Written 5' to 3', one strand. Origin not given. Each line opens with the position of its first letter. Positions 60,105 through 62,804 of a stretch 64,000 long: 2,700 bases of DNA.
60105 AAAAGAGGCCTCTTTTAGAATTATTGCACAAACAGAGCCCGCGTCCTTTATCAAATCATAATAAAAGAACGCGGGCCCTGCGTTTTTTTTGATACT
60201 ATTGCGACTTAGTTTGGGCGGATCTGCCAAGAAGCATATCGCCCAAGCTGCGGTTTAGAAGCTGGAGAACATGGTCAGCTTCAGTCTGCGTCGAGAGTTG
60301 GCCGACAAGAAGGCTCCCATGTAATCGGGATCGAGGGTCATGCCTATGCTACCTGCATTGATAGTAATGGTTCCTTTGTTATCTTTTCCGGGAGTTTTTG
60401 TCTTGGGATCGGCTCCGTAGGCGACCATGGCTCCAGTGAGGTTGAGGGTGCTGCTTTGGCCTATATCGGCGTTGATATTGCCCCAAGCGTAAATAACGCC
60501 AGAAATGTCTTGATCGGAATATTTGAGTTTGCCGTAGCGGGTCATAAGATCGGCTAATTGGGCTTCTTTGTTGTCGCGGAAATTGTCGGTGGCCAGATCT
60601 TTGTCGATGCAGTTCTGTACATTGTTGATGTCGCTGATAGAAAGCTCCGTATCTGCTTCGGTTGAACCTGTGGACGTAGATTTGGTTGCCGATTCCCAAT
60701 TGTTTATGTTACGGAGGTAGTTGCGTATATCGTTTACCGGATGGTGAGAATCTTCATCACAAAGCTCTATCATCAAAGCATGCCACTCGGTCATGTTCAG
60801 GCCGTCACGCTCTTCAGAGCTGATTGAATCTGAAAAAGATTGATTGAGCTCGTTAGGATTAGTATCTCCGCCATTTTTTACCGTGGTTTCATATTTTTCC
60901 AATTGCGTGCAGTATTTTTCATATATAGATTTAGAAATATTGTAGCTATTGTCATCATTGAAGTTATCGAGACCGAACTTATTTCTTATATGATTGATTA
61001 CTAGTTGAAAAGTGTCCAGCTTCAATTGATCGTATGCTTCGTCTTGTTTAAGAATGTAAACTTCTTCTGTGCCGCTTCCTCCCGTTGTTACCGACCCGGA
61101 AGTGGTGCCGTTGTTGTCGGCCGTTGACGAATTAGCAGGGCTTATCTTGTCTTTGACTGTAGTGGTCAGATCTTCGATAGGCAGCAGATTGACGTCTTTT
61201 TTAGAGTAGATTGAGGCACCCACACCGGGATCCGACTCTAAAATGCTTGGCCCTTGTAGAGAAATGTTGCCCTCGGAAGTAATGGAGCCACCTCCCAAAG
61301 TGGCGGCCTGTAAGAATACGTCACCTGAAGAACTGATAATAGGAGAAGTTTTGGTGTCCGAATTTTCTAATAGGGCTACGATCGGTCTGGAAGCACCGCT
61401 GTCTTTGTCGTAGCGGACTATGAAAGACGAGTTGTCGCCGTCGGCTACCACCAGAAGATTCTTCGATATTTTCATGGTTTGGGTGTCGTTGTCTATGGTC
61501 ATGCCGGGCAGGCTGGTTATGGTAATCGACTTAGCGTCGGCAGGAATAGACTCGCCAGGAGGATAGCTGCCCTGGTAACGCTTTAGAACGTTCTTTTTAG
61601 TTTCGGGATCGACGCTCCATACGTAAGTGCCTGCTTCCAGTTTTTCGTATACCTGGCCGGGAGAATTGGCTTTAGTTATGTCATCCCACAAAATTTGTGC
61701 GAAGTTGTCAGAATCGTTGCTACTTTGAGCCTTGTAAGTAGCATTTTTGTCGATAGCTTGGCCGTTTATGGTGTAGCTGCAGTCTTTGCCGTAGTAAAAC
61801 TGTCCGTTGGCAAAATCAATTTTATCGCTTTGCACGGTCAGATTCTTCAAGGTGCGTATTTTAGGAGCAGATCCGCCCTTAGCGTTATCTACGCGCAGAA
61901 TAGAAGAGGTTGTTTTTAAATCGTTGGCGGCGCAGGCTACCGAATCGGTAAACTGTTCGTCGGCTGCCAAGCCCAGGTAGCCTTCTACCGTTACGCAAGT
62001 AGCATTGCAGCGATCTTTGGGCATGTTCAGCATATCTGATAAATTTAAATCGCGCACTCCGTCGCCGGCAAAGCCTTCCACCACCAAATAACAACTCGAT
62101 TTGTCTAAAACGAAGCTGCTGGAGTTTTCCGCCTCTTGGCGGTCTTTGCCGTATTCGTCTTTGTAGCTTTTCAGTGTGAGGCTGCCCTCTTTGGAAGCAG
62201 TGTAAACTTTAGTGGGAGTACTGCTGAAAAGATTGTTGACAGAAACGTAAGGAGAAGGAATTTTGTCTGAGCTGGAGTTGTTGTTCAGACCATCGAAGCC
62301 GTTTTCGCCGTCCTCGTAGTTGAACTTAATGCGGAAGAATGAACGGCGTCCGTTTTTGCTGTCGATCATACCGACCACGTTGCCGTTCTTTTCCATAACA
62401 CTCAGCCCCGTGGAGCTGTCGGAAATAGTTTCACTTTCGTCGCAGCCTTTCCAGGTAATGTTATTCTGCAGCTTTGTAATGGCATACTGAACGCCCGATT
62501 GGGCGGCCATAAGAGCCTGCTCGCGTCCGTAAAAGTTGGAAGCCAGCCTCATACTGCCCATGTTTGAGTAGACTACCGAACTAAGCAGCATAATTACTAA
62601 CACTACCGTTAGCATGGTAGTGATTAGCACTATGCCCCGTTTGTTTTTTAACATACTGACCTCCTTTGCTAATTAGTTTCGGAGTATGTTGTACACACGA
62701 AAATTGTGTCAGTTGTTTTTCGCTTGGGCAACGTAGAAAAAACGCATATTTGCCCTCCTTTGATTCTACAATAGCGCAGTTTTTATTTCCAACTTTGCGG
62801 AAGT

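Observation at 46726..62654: Six tandem ~800-aa PilX-N-anchored paralogs: one conserved scaffold, a different central cassette in every copy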

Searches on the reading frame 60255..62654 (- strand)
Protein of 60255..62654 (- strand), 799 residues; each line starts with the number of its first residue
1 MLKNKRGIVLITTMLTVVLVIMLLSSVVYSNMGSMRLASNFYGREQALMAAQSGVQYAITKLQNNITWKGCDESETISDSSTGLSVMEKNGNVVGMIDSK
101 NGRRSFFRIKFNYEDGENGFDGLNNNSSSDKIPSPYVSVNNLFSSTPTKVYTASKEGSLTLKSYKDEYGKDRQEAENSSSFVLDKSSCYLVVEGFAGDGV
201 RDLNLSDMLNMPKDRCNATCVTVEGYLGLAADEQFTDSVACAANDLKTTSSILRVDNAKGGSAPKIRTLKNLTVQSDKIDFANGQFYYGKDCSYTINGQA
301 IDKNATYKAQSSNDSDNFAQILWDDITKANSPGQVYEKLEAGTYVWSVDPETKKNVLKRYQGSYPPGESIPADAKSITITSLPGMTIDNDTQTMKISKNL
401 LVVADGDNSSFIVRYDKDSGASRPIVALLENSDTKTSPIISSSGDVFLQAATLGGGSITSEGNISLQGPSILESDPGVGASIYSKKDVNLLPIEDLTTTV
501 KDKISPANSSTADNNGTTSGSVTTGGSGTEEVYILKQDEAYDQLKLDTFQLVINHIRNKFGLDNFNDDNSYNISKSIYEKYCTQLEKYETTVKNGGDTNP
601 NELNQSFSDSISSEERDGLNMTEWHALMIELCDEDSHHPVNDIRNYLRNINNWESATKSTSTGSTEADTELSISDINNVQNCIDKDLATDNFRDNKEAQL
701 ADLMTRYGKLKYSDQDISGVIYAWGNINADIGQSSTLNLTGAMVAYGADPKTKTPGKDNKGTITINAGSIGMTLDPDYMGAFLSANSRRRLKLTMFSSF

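Call 3: search_protein_families(library=pfam, proteins=[window:60255-62654:-], max_evalue=1)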
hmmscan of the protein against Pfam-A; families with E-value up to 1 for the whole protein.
window:60255-62654:- (799 aa): 1 family
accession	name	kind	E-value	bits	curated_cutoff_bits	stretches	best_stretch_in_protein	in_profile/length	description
PF14341.11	PilX_N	-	6.7e-08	32.8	25.5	1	6-55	1-50/51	PilX N-terminal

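Call 4: search_protein_families(library=ncbifam, proteins=[window:60255-62654:-], max_evalue=1)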
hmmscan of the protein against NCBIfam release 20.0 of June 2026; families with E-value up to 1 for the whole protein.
window:60255-62654:- (799 aa): 2 families
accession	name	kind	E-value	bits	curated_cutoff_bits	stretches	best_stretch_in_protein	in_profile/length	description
NF037980.1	T2SS_GspK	equivalog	3.8e-06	26.6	130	1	6-64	2-60/307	type II secretion system minor pseudopilin GspK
NF041014.1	pilin_ComGG_2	equivalog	0.18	12.5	40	0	3-61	1-55/101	competence type IV pilus minor pilin ComGG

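Call 10: find_homologous_proteins(query=window:60255-62654:-, max_evalue=0.001)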
Query window:60255-62654:- (799 aa): 148 proteins with E <= 0.001 among 8000 candidates; the best 120 are listed.
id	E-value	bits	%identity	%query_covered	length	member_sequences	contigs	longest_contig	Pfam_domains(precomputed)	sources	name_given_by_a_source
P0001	0.0e+0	1771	100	100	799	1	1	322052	PF14341.12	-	-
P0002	0.0e+0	1372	80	100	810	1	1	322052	PF14341.12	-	-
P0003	0.0e+0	1285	74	100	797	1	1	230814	PF14341.12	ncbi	ncbi:MAG: PilX N-terminal domain-containing pilus assembly protein [Candidatus Bruticola sp.]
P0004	9.2e-278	941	57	100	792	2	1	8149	PF14341.12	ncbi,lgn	-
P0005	7.0e-275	932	56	100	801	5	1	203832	PF14341.12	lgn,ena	-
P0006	1.7e-274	931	56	100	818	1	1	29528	PF14341.12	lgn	-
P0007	1.1e-273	928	56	100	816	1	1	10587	PF14341.12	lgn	-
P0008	1.3e-273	928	56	100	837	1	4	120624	PF14341.12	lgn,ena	-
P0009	1.9e-273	927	56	100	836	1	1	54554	PF14341.12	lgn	-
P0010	4.1e-273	926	55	100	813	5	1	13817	PF14341.12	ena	-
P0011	4.3e-273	926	56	100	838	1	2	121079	PF14341.12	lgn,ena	-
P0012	5.3e-273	926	56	100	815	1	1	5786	PF14341.12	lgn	-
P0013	5.3e-273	926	56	100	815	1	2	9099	PF14341.12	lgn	-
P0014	7.3e-273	925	55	100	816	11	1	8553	PF14341.12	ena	-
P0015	9.6e-273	925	56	100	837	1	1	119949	PF14341.12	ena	-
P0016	1.2e-272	925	56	100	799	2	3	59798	PF14341.12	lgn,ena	-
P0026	2.1e-265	901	55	100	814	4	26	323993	PF14341.12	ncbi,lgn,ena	-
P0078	2.8e-104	368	36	61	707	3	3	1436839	-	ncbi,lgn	-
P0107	1.4e-43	167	30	61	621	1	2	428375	-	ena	-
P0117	1.5e-34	137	31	43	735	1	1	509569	-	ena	-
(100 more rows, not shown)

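Call 19: find_encoding_contigs(protein=P0001, flank=10000, max_places=3)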
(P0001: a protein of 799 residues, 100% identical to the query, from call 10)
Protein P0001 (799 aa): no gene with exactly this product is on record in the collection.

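Call 20: find_encoding_contigs(protein=P0003, flank=10000, max_places=3)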
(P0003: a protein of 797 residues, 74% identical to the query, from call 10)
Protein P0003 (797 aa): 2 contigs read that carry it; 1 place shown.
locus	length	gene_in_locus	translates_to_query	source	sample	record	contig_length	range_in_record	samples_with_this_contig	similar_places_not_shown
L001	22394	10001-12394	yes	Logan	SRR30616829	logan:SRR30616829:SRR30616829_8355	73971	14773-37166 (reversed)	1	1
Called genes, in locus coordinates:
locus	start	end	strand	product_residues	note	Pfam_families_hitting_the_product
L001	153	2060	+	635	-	-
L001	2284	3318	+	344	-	PF02163:Peptidase_M50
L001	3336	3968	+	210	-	PF00730:HhH-GPD, PF00633:HHH (weak)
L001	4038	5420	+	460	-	PF01425:Amidase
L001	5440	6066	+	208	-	PF00753:Lactamase_B, PF12706:Lactamase_B_2 (weak)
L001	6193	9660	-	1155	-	PF00128:Alpha-amylase (faint), PF02806:Alpha-amylase_C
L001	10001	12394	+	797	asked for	PF14341:PilX_N (weak)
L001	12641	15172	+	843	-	PF14341:PilX_N (weak)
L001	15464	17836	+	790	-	-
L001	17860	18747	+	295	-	PF00795:CN_hydrolase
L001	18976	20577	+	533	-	PF07690:MFS_1, PF00854:PTR2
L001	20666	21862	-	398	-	PF00083:Sugar_tr, PF06779:MFS_4 (weak), PF07690:MFS_1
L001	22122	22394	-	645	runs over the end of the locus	PF02518:HATPase_c (weak), PF13589:HATPase_c_3, PF00183:HSP90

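Call 24: search_solved_structures(query=A1, max_evalue=1)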
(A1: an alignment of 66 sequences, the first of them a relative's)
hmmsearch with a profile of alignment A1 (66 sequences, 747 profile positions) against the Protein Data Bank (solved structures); distinct sequences matched with E-value up to 1: 0.

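Call 30: find_related_loci(query=A1, collection=genome_contigs, flank=10000)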
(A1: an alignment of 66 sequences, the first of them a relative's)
Query A1 (799 aa) in genome_contigs; peptide patterns used: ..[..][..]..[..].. (x = any residue, [..] = any of these).
35 stretches matched a pattern; 32 encode a relative of the query (tblastn E <= 1e-3); 25 distinct loci.
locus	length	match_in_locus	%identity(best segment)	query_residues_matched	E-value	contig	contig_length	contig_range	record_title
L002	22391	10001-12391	74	1-799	0e+0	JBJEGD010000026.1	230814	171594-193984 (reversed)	MAG: Candidatus Bruticola sp. isolate LOHA09_bin.039 NODE_4_length_230814_cov_10.148835, whole genome shotgun sequence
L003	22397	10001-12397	55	1-799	0e+0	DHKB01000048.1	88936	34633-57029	MAG TPA_asm: bacterium UBP9_UBA4705 isolate UBA4705 UBA4705_contig_526, whole genome shotgun sequence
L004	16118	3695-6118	55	1-799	0e+0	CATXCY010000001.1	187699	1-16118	MAG TPA_asm: uncultured bacterium isolate ERR9578292_bin.24_MetaWRAP_v1.3_MAG genome assembly, contig: ERZ18533963.33, w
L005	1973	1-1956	63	3-799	0e+0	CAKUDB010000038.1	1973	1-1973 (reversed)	MAG: uncultured bacterium isolate REFINED_METABAT215_TOP10_CONTIGS_1500_ASSEMBLY_K77_MERGED__Hadza_MoBio_hadza-E-H_K_21_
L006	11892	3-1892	51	170-799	0e+0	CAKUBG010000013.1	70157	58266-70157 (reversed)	MAG: uncultured bacterium isolate REFINED_METABAT215_TOP10_CONTIGS_1500_ASSEMBLY_K77_MERGED__Hadza_MoBio_hadza-E-H_F_8_2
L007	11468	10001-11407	63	1-466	0e+0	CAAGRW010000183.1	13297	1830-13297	MAG TPA_asm: Candidatus Riflebacteria bacterium, isolate HGM23016, WGS project CAAGRW010000000 data, contig: SRS883029_5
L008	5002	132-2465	43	3-799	0e+0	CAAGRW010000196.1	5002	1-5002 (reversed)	MAG TPA_asm: Candidatus Riflebacteria bacterium, isolate HGM23016, WGS project CAAGRW010000000 data, contig: SRS883029_5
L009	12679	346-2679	42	3-799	6e-173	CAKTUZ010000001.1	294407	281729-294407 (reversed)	MAG: uncultured bacterium isolate REFINED_METABAT215_TOP10_CONTIGS_1500_ASSEMBLY_K77_MERGED__Hadza_PheChl_Fiber-Hadza-Ne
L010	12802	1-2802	41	3-799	2e-172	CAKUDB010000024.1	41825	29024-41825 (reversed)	MAG: uncultured bacterium isolate REFINED_METABAT215_TOP10_CONTIGS_1500_ASSEMBLY_K77_MERGED__Hadza_MoBio_hadza-E-H_K_21_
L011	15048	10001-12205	35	5-799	7e-119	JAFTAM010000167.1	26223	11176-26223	Bacterium isolate RGIG3641 Goat_Rumen.Co__c2395955, whole genome shotgun sequence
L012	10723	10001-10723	69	1-240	3e-100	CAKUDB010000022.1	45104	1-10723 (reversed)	MAG: uncultured bacterium isolate REFINED_METABAT215_TOP10_CONTIGS_1500_ASSEMBLY_K77_MERGED__Hadza_MoBio_hadza-E-H_K_21_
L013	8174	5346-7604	33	2-799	6e-100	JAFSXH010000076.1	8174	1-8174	Bacterium isolate RGIG3558 Goat_Rumen.Co__c697910, whole genome shotgun sequence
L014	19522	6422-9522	34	1-799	3e-102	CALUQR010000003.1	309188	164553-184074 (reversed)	MAG: Candidatus Eremiobacteraeota bacterium isolate BRZ_DV__bin14 genome assembly, contig: BRZ_DV_NODE_21_length_309188_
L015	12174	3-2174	32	66-799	8e-91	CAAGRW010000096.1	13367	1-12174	MAG TPA_asm: Candidatus Riflebacteria bacterium, isolate HGM23016, WGS project CAAGRW010000000 data, contig: SRS883029_5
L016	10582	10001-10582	74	1-194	2e-85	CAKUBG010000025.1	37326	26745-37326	MAG: uncultured bacterium isolate REFINED_METABAT215_TOP10_CONTIGS_1500_ASSEMBLY_K77_MERGED__Hadza_MoBio_hadza-E-H_F_8_2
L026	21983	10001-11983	35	26-799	1e-63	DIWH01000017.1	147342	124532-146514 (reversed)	MAG TPA_asm: bacterium UBP9_UBA6111 isolate UBA6111 UBA6111_contig_3839, whole genome shotgun sequence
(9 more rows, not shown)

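Call 34: search_protein_families(library=pfam, proteins=[L026:16411-17832:-, L026:15956-16396:-, L026:14726-15952:-, L026:13688-14671:-, L026:12012-13868:-, L026:12189-13742:+, L026:8445-9806:+, L026:7410-8441:+, L026:4246-7341:+, L026:9851-11983:+], max_evalue=0.001)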
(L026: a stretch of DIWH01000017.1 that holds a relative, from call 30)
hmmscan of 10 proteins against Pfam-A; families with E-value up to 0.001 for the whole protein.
L026:16411-17832:- (474 aa): 1 family
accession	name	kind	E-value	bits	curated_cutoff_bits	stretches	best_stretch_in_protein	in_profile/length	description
PF13367.11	PrsW-protease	-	9.7e-53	179.1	23.5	1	170-359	1-192/196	PrsW family intramembrane metalloprotease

L026:15956-16396:- (147 aa): 1 family
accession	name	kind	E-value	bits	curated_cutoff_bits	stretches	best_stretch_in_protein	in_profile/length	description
PF07963.17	N_methyl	-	0.00048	20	21.2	1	11-35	2-26/27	Prokaryotic N-terminal methylation motif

L026:14726-15952:- (409 aa): 2 families
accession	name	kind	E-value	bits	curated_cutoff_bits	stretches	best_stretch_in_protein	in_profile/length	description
PF00266.25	Aminotran_5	-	8.2e-38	130.8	21.5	1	83-373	46-334/371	Aminotransferase class-V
PF00155.27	Aminotran_1_2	-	2.2e-11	44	19.7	1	81-262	41-250/361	Aminotransferase class I and II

L026:13688-14671:- (328 aa): 2 families
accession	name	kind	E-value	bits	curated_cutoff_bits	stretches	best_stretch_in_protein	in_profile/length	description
PF01545.26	Cation_efflux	-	2e-47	162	26.6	1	29-221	2-197/198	Cation efflux family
PF16916.11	ZT_dimer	-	3.8e-22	78.5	26.7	1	226-303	1-78/78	Dimerisation domain of Zinc Transporter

L026:12012-13868:- (619 aa): 1 family
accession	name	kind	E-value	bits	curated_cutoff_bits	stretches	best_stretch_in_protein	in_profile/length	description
PF00171.27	Aldedh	-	1.9e-97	327.1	23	1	143-583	20-455/461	Aldehyde dehydrogenase family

L026:12189-13742:+ (518 aa): 0 families

L026:8445-9806:+ (454 aa): 1 family
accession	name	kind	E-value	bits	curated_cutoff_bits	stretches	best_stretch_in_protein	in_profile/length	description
PF00860.26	Xan_ur_permease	-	5.1e-95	318.9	27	1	20-404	3-384/389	Permease family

L026:7410-8441:+ (344 aa): 0 families

L026:4246-7341:+ (1032 aa): 0 families

L026:9851-11983:+ (711 aa): 1 family
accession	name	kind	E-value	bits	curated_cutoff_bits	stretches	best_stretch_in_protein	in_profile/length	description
PF14341.11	PilX_N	-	0.0007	20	25.5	0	32-80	2-50/51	PilX N-terminal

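Call 35: predict_structure(alignment_id=A1)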
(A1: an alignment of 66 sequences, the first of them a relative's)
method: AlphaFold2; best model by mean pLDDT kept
length: 799 residues; sequences in the alignment: 66
mean_pLDDT: 84.3   pTM: 0.69
mean pLDDT of the five models: 84.3, 83.9, 83.9, 83.3, 82.6
residues with pLDDT >= 90: 305; 70-90: 403; 50-70: 61; < 50: 30
segments of 3 or more residues with pLDDT < 50: 508-528, 659-663
pLDDT, mean of each block of 10 residues (from residue 1): 64 87 79 65 88 92 83 68 84 89 90 85 84 91 84 89 84 85 90 91 86 79 88 71 95 85 88 90 90 85 83 84 86 86 94 92 87 89 90 92 91 90 91 79 95 92 94 88 96 87 61 35 41 85 93 90 79 93 90 83 85 89 91 79 92 75 57 72 82 86 81 91 96 90 93 88 94 84 63 87
secondary structure, 60 per line:
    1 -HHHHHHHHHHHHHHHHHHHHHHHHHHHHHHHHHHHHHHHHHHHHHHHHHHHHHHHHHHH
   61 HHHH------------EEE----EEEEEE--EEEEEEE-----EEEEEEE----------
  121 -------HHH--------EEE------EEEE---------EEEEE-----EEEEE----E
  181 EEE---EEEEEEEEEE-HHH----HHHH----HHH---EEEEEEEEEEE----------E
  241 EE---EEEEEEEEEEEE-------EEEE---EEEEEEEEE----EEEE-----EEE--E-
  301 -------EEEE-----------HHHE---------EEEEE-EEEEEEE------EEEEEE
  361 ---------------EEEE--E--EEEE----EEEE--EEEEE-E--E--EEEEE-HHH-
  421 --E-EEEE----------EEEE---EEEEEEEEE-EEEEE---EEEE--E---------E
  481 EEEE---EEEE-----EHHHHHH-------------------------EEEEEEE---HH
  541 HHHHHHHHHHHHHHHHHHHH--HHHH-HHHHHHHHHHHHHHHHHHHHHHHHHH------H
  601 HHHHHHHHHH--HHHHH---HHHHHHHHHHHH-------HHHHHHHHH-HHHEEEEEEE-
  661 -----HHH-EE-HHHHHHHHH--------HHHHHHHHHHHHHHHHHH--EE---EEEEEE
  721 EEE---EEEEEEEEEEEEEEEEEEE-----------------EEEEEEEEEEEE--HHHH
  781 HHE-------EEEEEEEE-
elements in order (helices of 4 or more, strands of 3 or more residues): H2-64 E77-79 E84-89 E92-98 E104-110 E139-141 E148-151 E161-165 E171-175 E180-183 E187-196 H205-208 E219-229 E240-242 E246-257 E265-268 E272-280 E285-288 E294-296 E308-311 E336-340 E342-348 E355-360 E376-379 E385-388 E393-396 E399-403 E411-415 E425-428 E439-442 E446-454 E456-460 E464-467 E480-484 E488-491 H498-503 E529-535 H539-560 H563-566 H568-593 H600-610 H613-617 H621-632 H640-648 E653-659 H673-681 H690-707 E715-723 E727-745 E763-774 H777-782 E791-798

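Call 38: fold_search(model_id=the predicted structure, library=pdb)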
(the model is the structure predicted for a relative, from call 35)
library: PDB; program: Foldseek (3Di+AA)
matches with E <= 10: 165; with E <= 0.001: 1
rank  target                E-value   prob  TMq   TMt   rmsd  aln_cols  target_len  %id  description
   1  6qvi_A                1.3e-05  0.97  0.14  0.18  17.6       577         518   11  Crystal structure of competence-associated pilin ComZ from Thermus thermophilus (released 2019-05-29)
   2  7lbg_D                2.7e-01  0.51  0.07  0.27   6.9        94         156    8  CryoEM structure of the HCMV Trimer gHgLgO in complex with human Transforming growth factor beta receptor type 3 and n (released 2021-03-10)
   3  5vx6_B                6.6e-01  0.02  0.03  0.10  19.6       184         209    7  Structure of Bacillus subtilis Inhibitor of motility (MotI/DgrA) (released 2017-11-22)
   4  2v5y                  7.7e-01  0.03  0.04  0.05  20.5       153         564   10  Crystal structure of the receptor protein tyrosine phosphatase mu ectodomain (released 2007-09-11)
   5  7zcb_B                8.9e-01  0.03  0.04  0.12  19.4       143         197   12  Human Pikachurin/EGFLAM N-terminal Fibronectin-III (1-2) domains (released 2023-07-19)
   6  9b9f_J                9.4e-01  0.02  0.06  0.12  21.9       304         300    8  Zebrafish Betaglycan Orphan Domain (zfBGo) in complex with TGF-B3 and extracellular domains of TGFBRI and TGFBRII (released 2025-03-12)
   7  7dmo_B                1.1e+00  0.05  0.06  0.10  19.7       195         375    6  Crystal structures of two pericyclases catalyzing [4+2] cycloadditions (released 2021-10-06)
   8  9lhn_A                1.9e+00  0.04  0.08  0.21  15.1       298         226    9  Crystal structure of Ice binding protein from Candidatus Cryosericum odellii SMC5 (released 2025-09-03)
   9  6mzp_A                2.1e+00  0.03  0.09  0.18  17.4       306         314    7  Zebrafish betaglycan orphan domain structure from orthorhombic crystal form (released 2019-08-21)
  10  5i04_A                2.1e+00  0.02  0.07  0.08  18.2       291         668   10  Crystal structure of the orphan region of human endoglin/CD105 (released 2017-06-07)
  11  7e5u_C                2.3e+00  0.03  0.05  0.09  20.1       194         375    7  Crystal structure of Phm7 (released 2021-06-30)
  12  4q58_D                2.3e+00  0.02  0.05  0.14  16.8       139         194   11  Crystal structure of the plectin 1a actin-binding domain/integrin beta 4 fragment complex (released 2014-07-23)
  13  8bss_MODEL_1_A        2.4e+00  0.03  0.04  0.14  18.0       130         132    8  Solution Structure of thanatin-like derivative 5 in complex with E. coli LptA mutant Q62L (released 2023-06-07)
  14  4plo_B                2.5e+00  0.02  0.04  0.12  19.2       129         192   13  Crystal Structure of chicken Netrin-1 (LN-LE3) in complex with mouse DCC (FN4-5) (released 2014-06-18)
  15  9a5z_A                2.7e+00  0.08  0.07  0.26  14.7       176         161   10  Integrative model of YPMB-MREC by crosslinking MS and deep learning (released 2024-09-18)
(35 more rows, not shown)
